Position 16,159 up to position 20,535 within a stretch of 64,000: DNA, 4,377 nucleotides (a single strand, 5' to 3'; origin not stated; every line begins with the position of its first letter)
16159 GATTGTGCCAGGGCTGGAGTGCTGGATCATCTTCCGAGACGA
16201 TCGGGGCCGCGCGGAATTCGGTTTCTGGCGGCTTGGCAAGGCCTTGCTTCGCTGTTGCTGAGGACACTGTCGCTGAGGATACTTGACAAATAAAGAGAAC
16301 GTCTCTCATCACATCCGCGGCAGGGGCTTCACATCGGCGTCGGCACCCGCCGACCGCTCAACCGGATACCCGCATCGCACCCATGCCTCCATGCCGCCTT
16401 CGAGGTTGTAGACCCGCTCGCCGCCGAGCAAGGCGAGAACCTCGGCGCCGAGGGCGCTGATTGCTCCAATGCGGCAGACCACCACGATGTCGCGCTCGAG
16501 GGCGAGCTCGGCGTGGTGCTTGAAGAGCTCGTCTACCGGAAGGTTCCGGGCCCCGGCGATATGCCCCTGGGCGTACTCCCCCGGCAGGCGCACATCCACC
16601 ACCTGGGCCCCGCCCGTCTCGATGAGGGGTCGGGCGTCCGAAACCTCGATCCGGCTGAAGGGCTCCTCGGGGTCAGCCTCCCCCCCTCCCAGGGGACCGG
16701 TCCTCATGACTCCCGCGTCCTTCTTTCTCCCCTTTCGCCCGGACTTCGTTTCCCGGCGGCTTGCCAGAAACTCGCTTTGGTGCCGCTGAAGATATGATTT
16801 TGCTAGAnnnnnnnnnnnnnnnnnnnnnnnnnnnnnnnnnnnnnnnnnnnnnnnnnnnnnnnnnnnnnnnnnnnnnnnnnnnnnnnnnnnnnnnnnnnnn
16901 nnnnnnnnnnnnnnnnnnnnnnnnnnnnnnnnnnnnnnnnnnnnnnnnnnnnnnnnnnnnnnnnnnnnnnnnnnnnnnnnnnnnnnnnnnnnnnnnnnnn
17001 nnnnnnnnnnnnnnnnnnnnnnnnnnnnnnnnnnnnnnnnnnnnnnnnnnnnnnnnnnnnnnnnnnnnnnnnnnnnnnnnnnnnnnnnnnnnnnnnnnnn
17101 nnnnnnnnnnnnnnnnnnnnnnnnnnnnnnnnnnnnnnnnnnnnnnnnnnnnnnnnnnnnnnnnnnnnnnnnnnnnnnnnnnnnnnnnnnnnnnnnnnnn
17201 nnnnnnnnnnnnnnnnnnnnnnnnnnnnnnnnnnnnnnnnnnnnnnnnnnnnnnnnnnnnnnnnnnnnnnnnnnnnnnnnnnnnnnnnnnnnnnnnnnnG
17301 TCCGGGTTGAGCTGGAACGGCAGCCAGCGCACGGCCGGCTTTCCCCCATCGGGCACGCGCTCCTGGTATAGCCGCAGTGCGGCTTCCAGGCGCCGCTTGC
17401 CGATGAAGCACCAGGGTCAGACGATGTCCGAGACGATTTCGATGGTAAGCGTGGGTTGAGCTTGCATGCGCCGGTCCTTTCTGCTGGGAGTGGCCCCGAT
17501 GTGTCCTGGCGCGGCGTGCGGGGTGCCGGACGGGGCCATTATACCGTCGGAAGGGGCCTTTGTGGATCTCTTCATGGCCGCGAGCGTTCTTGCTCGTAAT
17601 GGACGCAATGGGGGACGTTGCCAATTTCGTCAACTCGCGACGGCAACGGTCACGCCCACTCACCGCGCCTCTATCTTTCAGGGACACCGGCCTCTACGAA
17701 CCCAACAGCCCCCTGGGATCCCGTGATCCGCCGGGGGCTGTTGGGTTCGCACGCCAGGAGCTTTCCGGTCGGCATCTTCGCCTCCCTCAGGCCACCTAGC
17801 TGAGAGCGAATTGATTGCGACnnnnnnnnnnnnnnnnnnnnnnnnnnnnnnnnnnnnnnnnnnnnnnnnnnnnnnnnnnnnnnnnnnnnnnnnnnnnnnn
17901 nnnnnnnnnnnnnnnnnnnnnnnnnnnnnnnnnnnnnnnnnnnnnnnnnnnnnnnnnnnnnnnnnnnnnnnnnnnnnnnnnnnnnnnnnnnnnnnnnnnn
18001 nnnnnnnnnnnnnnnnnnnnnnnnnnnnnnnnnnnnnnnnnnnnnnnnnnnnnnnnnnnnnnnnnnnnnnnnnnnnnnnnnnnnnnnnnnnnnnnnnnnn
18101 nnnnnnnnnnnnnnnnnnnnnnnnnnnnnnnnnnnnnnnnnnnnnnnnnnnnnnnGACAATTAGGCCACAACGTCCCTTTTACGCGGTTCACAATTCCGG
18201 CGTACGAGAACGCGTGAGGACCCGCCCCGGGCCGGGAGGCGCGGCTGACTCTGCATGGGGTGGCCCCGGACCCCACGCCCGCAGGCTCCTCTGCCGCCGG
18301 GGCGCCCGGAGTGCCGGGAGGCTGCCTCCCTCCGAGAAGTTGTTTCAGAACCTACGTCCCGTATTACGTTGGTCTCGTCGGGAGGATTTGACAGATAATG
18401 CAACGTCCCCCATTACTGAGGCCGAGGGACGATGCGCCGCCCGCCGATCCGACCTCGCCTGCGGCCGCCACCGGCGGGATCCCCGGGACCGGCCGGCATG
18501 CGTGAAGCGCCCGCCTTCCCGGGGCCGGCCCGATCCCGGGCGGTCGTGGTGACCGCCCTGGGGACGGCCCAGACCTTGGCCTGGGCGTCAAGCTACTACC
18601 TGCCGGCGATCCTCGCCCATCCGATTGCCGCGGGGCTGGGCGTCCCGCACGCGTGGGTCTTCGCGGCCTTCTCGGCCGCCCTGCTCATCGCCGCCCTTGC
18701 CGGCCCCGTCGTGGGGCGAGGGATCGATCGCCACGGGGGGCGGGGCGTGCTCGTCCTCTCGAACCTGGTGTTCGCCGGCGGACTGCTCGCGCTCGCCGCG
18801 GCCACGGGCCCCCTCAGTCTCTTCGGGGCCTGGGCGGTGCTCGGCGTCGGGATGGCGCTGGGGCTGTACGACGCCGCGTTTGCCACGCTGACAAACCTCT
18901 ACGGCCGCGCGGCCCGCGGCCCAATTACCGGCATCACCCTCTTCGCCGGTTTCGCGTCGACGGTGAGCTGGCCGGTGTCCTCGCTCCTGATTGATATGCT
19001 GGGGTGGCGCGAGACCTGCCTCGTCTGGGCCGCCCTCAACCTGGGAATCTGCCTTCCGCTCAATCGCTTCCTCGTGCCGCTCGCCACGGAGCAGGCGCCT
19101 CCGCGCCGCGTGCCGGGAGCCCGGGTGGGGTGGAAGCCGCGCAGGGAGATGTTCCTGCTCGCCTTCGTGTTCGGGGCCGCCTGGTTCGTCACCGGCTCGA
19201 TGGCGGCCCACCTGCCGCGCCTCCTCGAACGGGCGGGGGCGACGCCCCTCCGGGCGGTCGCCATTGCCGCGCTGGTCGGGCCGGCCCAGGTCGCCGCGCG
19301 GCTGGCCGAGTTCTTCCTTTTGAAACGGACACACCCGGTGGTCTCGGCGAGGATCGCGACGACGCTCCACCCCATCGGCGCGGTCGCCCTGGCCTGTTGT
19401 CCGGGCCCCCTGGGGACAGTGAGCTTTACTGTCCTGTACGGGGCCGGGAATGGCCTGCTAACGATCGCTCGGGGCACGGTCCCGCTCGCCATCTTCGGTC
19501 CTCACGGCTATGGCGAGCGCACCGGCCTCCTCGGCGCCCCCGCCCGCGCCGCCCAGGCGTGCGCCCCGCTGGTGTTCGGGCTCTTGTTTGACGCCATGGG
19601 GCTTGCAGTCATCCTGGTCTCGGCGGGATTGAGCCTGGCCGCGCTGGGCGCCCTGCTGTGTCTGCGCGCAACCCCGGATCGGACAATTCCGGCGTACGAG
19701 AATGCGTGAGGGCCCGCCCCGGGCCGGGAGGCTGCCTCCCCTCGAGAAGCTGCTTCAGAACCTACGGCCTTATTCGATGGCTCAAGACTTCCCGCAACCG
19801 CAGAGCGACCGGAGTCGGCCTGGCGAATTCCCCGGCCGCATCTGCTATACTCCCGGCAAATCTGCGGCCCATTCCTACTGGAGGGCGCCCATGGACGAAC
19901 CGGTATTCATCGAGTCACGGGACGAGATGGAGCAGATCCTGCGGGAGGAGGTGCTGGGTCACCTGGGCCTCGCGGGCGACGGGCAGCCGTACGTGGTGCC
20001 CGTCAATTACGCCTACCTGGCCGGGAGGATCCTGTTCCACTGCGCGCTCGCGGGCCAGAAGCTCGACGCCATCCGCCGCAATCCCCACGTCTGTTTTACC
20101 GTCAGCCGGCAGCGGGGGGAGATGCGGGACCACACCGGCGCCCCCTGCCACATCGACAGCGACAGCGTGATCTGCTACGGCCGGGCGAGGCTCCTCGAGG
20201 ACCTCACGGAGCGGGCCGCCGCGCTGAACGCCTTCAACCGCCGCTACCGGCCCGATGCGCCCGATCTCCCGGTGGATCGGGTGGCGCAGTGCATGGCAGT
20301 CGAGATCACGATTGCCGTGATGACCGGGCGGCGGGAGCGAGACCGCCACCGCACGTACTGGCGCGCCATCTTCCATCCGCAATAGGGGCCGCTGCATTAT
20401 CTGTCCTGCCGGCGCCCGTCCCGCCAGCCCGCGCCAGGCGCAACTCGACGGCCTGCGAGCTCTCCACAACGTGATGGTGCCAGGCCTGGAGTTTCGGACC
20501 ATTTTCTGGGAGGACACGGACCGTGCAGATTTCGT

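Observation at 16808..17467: In-frame TGA at the first Cys of the CxxC motif of a DsbA/FrnE-like oxidoreductase: candidate selenoprotein with a SECIS-like hairpin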

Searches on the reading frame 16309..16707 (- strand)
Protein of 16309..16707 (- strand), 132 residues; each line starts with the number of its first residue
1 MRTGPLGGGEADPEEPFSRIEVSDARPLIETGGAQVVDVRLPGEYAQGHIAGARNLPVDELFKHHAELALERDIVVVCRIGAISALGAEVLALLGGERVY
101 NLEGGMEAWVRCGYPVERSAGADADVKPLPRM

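Call 8: search_protein_families(library=pfam, proteins=[window:16312-16707:-])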
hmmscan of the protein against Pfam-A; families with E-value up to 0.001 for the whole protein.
seq(132 aa): 1 family
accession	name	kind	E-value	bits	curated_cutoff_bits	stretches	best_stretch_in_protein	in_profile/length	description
PF00581.25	Rhodanese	-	1.3e-19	70.9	22.2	1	24-111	4-101/102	Rhodanese-like domain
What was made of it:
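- Checked: The downstream ORF 16309-16707(-) is a rhodanese (PF00581, E = 1.3e-19, call 8).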

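Call 9: search_protein_families(library=ncbifam, proteins=[window:16312-16707:-])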
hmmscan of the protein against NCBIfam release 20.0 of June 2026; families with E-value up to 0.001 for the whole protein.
seq(132 aa): 13 families
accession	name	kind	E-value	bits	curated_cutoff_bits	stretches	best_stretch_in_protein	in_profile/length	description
NF001195.0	PRK00162.1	equivalog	4.6e-17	62.3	102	1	16-113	3-100/108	thiosulfate sulfurtransferase GlpE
NF006444.0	PRK08762.1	equivalog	4.8e-15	55.1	449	1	18-123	15-121/387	molybdopterin-synthase adenylyltransferase MoeB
NF045521.1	rhoda_near_glyco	subfamily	1.2e-09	38.1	145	1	33-122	31-121/144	rhodanese homology domain-containing protein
NF007627.0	PRK10287.1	equivalog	6.4e-08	32.8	102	1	36-106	23-94/104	thiosulfate sulfurtransferase PspE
NF041203.1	rhodanese_LYCAU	equivalog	1.4e-07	31.3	115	1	18-118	21-125/126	rhodanese-related (seleno)protein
NF005902.0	PRK07878.1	equivalog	3.7e-07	29.4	647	1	23-111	292-383/392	adenylyltransferase/sulfurtransferase MoeZ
TIGR02981.1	phageshock_pspE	exception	1.4e-06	28.5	126.3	1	36-104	21-91/101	thiosulfate sulfurtransferase PspE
NF008750.0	PRK11784.1-2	equivalog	3.2e-06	26.5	241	1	34-58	16-40/346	tRNA 2-selenouridine(34) synthase MnmH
NF005646.0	PRK07411.1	equivalog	3.8e-06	26.3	633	1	13-111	277-381/390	molybdopterin-synthase adenylyltransferase MoeB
TIGR03167.1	tRNA_sel_U_synt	equivalog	2e-05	24.2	219.75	1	34-58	3-27/311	tRNA 2-selenouridine(34) synthase MnmH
NF033833.0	rhodan_ChrE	equivalog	5e-05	23.2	120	1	33-116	19-104/108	rhodanese family chromate resistance protein ChrE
NF045694.1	seleno_TsoB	exception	7.1e-05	21.1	805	1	35-122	63-162/572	rhodanese/DsbD fusion-like selenoprotein TsoB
NF008752.0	PRK11784.1-4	equivalog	0.00013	20.9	266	1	35-58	20-43/357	tRNA 2-selenouridine(34) synthase MnmH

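Call 32: find_encoding_contigs(protein=window:16309-16707:-, flank=10000, max_places=3)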
Protein window:16309-16707:- (132 aa): 1 contig read that carries it; 1 place shown.
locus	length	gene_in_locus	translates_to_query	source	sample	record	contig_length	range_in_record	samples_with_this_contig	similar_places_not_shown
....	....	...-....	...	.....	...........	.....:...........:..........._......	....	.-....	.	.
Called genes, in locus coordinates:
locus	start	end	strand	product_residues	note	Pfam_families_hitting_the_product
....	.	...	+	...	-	?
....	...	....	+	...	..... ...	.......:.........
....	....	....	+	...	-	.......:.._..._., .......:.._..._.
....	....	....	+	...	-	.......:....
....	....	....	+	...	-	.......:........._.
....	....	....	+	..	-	?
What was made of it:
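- Tried and rejected: The rhodanese look-up returned only a 5.4-kb Logan contig, not the 5.6-Mb record (call 32).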

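Call 34: list_cluster_members(proteins=[P0001, window:16309-16707:-, window:14603-15895:-])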
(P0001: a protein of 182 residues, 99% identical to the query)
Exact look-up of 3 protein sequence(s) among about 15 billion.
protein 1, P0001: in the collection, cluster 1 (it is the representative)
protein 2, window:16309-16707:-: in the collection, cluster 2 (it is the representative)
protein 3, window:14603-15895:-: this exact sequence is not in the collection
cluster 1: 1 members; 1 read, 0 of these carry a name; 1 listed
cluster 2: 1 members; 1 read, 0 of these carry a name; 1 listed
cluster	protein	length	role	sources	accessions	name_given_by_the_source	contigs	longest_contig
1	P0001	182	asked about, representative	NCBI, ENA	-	-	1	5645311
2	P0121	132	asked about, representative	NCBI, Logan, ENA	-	-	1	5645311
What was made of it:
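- Tried and rejected: The cluster look-up gave no accession or name (call 34).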

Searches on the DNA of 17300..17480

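Call 47: search_rna_families(source=window, start=17300, end=17480, threshold=evalue, max_evalue=10)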
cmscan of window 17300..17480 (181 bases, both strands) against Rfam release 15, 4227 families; matches with E-value up to 10: 3.
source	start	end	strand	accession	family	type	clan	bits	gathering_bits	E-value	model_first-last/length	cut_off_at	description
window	17341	17410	+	RF03479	mir-324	Gene; miRNA;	-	16.7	70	0.28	1-83/83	no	mir-324 microRNA precursor family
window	17321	17345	-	RF01356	CRISPR-DR28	Gene; CRISPR;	-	15.8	35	2.1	1-24/24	no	CRISPR RNA direct repeat element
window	17399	17415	+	RF01131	sR47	Gene; snRNA; snoRNA; CD-box;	CL00132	9.6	40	4.6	1-55/55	no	Small nucleolar RNA sR47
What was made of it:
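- Tried and rejected: A permissive scan of 17300-17480 gave only chance-level hits (call 47).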

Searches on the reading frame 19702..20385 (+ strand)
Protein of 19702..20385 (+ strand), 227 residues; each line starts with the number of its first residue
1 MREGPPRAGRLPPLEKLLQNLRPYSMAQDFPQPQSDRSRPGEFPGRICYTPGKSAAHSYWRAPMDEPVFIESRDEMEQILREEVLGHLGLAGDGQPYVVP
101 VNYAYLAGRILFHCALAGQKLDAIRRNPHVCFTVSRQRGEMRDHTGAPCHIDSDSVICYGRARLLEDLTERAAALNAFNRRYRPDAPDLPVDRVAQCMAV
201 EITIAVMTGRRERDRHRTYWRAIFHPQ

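Call 54: search_protein_families(library=pfam, proteins=[window:19702-20385:+], max_evalue=0.00001)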
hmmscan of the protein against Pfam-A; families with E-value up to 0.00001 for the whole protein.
window:19702-20385:+ (227 aa): 2 families
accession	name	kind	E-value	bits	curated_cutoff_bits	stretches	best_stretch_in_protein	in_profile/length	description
PF12900.13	Pyridox_ox_2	-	7.5e-23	81.5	27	1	72-211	1-140/140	Pyridoxamine 5'-phosphate oxidase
PF01243.27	PNPOx_N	-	1.2e-11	45.5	28.1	1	73-189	2-100/120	Pyridoxamine 5'-phosphate oxidase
